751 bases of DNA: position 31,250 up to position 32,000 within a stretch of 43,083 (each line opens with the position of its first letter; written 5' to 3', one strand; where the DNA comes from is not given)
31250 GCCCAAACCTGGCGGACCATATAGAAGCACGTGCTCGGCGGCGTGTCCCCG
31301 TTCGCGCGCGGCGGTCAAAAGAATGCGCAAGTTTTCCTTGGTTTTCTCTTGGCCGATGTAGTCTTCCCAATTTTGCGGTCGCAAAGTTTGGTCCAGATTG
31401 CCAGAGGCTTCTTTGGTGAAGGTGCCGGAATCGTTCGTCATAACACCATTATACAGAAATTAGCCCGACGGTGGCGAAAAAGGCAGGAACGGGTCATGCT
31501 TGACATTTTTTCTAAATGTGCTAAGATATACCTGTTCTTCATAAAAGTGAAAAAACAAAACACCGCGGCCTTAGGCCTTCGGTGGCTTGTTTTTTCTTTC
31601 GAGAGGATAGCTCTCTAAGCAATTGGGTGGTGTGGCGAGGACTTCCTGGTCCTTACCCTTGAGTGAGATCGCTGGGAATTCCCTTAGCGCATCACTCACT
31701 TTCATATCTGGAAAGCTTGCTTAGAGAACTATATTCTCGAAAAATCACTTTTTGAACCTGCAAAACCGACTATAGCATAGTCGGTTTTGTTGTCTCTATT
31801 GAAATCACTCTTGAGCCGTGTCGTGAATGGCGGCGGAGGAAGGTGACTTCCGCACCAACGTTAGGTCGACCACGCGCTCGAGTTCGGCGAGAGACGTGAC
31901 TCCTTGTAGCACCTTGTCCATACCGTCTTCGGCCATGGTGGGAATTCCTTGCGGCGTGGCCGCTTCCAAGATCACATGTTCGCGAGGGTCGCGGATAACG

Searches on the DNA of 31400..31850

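Call 75: search_rna_families(source=window, start=31400, end=31850, threshold=evalue, max_evalue=1, show_alignments=1)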
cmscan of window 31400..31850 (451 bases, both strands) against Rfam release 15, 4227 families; matches with E-value up to 1: 2.
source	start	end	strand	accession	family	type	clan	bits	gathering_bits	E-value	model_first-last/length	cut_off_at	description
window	31721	31793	+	RF02891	AgrB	Gene; antisense;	-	24.1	40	0.074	1-84/84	no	ArsR-gov region gene B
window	31623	31770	+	RF02561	CbSR12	Gene; sRNA;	-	18.7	195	0.22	1-148/148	no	Coxiella burnetii sRNA 12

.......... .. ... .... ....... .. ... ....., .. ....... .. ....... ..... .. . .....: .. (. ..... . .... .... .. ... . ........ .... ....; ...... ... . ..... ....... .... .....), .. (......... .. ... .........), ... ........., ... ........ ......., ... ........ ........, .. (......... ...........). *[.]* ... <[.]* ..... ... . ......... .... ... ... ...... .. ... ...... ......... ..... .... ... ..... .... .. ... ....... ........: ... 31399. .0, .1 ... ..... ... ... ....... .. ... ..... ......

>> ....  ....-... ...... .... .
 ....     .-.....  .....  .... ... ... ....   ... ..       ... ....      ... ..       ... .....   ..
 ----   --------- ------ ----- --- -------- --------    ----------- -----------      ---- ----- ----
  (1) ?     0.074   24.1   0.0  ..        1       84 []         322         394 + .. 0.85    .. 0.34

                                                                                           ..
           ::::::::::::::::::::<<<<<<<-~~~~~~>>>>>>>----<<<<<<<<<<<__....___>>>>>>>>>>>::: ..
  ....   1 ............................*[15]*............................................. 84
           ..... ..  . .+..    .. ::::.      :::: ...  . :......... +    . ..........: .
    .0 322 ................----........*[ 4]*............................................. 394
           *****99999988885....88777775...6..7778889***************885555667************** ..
